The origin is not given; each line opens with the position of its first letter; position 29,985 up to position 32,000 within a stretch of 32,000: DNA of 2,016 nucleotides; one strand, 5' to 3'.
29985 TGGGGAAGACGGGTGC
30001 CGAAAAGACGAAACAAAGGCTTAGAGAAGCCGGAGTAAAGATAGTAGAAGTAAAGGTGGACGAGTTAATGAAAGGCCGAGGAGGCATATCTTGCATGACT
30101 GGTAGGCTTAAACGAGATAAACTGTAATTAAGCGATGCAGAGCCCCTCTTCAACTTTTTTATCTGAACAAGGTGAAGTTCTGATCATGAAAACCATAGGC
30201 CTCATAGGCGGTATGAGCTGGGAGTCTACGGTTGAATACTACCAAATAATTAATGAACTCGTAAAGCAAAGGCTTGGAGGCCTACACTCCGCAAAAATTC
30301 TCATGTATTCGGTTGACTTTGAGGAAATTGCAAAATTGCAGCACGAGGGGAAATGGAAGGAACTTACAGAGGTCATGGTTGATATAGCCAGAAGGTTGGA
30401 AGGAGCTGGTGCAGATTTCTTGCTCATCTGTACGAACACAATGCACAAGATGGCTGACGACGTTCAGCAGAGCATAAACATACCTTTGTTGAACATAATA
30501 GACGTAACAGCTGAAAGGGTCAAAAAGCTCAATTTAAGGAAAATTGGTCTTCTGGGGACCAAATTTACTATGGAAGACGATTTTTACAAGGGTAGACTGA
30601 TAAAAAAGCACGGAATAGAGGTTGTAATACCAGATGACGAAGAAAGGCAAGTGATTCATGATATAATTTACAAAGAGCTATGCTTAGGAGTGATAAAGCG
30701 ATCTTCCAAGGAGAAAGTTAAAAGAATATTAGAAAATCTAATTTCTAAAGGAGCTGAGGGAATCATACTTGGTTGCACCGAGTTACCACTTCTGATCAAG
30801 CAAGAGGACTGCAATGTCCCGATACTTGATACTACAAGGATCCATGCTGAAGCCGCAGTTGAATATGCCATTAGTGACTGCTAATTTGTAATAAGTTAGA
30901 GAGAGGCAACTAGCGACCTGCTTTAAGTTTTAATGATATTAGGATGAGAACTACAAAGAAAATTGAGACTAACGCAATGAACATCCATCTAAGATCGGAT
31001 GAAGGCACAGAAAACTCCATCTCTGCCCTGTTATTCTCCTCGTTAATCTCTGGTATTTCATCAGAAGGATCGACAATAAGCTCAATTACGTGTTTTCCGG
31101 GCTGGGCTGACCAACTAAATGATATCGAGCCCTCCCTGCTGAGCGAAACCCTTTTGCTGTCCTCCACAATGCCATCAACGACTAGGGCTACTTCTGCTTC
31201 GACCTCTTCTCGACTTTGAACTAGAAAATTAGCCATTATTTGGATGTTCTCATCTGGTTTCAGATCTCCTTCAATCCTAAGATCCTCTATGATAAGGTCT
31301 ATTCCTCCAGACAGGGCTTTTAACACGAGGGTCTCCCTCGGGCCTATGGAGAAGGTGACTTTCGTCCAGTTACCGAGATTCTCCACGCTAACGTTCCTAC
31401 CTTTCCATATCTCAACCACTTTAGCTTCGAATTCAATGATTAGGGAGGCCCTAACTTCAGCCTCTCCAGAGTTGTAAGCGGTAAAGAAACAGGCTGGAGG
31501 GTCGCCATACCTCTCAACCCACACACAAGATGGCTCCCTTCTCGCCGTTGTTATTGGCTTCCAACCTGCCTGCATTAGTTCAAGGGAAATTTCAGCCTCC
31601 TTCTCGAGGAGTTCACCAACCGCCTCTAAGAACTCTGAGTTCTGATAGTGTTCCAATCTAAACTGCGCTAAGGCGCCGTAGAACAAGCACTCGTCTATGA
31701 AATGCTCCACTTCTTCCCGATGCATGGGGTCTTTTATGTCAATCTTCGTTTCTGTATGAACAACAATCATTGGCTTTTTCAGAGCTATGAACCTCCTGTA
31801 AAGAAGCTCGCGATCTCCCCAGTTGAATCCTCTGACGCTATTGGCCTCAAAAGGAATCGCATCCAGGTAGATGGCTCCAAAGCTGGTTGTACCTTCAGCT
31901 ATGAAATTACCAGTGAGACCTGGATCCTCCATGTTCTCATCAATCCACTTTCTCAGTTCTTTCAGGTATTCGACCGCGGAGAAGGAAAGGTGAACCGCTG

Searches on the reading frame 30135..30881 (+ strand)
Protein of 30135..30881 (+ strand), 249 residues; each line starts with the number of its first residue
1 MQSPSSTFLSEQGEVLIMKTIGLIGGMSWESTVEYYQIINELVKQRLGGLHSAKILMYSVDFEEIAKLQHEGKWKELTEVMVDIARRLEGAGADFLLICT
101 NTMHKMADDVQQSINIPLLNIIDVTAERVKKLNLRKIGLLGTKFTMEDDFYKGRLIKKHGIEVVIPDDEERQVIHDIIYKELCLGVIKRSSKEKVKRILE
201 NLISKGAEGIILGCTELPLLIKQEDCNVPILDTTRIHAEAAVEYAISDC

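Call 57: search_protein_families(library=pfam, proteins=[window:30135-30881:+], max_evalue=0.00001)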
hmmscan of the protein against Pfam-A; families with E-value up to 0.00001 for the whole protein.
window:30135-30881:+ (249 aa): 1 family
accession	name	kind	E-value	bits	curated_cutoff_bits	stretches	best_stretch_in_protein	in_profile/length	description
PF01177.27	Asp_Glu_race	-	2.7e-48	165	31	1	24-241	1-211/211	Asp/Glu/Hydantoin racemase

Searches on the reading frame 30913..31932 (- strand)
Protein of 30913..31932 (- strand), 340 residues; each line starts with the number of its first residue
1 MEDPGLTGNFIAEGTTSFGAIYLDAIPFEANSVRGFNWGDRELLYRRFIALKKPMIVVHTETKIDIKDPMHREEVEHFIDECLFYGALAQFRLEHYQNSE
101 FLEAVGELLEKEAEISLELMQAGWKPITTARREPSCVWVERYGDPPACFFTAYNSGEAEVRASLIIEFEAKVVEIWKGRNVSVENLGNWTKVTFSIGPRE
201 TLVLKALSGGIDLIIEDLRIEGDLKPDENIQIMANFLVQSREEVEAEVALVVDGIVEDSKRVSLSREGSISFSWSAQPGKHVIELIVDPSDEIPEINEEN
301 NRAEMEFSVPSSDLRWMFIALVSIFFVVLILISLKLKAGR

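Call 57: search_protein_families(library=pfam, proteins=[window:30913-31932:-], max_evalue=0.00001)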
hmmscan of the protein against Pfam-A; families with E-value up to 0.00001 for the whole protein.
window:30913-31932:- (340 aa): 1 family
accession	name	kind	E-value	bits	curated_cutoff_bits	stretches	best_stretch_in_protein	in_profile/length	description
PF07705.17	CARDB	-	2.2e-07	31.5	22.7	1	221-303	12-99/101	CARDB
